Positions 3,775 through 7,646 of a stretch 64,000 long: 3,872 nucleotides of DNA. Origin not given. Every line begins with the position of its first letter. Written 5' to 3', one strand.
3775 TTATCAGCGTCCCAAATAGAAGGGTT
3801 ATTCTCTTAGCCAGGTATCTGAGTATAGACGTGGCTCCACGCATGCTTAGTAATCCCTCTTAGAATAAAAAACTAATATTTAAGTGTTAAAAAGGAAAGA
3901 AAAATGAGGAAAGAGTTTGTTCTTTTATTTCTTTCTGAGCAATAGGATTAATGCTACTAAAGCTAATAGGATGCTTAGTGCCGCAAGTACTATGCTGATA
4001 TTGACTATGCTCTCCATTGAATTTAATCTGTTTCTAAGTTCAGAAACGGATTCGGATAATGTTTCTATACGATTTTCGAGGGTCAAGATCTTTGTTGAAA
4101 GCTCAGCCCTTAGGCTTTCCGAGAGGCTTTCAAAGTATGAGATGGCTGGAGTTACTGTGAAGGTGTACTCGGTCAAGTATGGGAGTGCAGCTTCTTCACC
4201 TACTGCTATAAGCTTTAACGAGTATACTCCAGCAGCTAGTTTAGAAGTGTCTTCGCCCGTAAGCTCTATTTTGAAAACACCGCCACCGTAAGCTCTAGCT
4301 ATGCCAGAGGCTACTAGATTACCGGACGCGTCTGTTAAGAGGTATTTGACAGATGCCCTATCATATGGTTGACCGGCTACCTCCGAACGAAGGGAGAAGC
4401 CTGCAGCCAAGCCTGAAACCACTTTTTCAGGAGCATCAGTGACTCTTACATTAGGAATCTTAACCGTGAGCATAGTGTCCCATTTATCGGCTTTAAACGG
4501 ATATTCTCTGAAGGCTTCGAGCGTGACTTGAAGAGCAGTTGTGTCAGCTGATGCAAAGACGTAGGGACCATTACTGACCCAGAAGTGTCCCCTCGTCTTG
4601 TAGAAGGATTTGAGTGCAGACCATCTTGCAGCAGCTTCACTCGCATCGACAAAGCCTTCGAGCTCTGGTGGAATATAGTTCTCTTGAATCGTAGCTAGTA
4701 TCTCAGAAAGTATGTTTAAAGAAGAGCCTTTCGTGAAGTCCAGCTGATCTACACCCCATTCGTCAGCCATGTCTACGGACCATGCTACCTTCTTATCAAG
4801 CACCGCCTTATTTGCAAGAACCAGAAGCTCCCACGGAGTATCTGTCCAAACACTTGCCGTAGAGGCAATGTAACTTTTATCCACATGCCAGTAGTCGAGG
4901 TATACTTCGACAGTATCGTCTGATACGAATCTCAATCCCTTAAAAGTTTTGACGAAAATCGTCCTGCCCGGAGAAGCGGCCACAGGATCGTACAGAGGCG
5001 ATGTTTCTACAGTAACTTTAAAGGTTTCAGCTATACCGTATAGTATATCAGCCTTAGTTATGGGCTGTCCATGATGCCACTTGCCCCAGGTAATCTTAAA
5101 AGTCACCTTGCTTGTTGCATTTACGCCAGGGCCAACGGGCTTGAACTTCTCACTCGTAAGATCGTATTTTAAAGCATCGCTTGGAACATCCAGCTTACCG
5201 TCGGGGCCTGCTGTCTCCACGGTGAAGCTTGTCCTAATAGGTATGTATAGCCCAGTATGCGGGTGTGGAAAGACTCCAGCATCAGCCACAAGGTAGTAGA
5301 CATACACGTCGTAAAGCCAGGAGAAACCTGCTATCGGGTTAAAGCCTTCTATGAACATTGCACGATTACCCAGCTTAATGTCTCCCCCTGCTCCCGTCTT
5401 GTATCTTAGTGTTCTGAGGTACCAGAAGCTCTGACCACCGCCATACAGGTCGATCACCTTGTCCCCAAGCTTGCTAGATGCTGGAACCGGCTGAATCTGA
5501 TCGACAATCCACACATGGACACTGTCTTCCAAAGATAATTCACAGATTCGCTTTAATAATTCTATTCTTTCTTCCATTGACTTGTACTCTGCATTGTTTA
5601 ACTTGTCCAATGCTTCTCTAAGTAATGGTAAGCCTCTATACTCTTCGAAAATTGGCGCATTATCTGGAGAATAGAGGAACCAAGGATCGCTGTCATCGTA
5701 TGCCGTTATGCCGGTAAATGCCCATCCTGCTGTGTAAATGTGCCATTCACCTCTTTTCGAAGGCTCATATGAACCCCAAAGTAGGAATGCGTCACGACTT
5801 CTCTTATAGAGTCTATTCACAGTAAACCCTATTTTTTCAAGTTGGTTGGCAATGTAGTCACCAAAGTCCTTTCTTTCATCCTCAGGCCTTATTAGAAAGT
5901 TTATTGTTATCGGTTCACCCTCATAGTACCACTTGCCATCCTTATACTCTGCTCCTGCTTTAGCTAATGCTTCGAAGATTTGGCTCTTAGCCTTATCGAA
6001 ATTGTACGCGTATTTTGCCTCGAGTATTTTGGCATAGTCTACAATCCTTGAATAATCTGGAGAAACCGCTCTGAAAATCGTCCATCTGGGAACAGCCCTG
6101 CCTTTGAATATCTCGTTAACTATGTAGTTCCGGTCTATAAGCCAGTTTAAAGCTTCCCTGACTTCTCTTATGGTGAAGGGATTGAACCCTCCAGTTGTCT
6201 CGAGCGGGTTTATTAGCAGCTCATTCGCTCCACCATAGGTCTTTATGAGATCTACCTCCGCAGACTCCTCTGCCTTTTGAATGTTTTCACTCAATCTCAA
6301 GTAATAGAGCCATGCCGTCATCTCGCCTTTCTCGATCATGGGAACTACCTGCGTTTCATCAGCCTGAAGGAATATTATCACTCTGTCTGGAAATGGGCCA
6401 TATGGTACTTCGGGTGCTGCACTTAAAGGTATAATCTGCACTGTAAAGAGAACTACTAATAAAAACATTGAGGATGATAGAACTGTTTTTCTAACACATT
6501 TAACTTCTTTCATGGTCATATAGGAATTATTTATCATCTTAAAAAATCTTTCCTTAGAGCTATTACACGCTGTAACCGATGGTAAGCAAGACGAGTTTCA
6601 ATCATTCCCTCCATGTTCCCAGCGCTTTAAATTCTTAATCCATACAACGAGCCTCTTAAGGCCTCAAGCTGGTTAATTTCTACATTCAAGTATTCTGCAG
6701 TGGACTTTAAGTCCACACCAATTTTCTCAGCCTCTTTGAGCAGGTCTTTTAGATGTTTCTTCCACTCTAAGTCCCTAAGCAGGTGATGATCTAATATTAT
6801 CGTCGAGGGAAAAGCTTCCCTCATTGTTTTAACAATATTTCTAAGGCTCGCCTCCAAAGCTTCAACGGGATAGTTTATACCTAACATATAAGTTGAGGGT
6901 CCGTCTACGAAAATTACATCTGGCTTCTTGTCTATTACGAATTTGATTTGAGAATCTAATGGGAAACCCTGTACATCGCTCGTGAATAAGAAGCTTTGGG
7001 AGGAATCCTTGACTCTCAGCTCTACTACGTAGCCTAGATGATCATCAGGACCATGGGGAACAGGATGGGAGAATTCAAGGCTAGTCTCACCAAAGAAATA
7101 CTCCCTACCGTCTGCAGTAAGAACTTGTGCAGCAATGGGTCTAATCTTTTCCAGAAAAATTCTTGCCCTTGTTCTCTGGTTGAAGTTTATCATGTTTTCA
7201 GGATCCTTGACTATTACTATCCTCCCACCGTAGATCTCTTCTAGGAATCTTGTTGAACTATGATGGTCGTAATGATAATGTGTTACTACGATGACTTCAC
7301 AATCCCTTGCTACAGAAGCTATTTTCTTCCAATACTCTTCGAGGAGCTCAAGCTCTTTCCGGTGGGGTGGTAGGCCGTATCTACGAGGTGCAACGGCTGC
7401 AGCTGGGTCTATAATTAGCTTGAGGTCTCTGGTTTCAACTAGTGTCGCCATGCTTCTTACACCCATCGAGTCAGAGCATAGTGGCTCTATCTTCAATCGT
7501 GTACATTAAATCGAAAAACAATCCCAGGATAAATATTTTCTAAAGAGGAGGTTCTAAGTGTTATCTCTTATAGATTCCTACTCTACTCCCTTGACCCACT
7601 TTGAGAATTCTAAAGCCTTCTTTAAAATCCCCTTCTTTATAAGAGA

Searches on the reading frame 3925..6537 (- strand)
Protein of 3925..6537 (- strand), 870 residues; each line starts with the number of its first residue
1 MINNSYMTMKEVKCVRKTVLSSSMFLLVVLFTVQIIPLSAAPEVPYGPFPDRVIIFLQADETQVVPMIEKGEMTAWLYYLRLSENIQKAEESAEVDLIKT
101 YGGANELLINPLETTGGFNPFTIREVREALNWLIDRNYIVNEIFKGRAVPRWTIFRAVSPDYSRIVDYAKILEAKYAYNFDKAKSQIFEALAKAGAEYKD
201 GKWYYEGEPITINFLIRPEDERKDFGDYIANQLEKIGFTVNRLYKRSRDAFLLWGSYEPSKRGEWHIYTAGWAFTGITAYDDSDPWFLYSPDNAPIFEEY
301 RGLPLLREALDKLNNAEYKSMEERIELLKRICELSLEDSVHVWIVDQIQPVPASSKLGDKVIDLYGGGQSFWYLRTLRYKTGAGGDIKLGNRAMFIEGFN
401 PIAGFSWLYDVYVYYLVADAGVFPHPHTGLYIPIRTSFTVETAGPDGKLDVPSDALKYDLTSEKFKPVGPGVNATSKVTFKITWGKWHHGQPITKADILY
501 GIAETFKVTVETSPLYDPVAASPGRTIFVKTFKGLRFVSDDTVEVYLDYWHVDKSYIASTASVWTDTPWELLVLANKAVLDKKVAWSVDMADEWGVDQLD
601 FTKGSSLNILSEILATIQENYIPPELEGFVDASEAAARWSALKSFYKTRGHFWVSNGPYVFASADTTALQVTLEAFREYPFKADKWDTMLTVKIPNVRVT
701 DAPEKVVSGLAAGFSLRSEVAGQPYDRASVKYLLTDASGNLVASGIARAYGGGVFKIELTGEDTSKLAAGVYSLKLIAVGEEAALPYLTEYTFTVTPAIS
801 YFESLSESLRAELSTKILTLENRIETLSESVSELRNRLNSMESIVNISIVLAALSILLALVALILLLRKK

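Call 9: search_protein_families(library=pfam, proteins=[window:3925-6537:-])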
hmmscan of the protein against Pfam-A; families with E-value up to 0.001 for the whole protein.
window:3925-6537:- (870 aa): 1 family
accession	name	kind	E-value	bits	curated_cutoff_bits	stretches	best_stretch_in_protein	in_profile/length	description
PF00496.27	SBP_bac_5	-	2.3e-24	86.7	32.4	1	50-289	148-363/368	Bacterial extracellular solute-binding proteins, family 5 Middle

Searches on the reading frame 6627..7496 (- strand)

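Call 46: search_protein_families(library=pfam, proteins=[window:6627-7496:-])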
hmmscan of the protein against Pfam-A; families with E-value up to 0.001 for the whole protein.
window:6627-7496:- (289 aa): 2 families
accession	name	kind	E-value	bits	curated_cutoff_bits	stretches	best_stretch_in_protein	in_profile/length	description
PF00753.33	Lactamase_B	-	1.7e-07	31.8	22.7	1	15-161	6-143/196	Metallo-beta-lactamase superfamily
PF12706.13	Lactamase_B_2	-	6.2e-07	29.7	27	1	63-200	28-165/200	Beta-lactamase superfamily domain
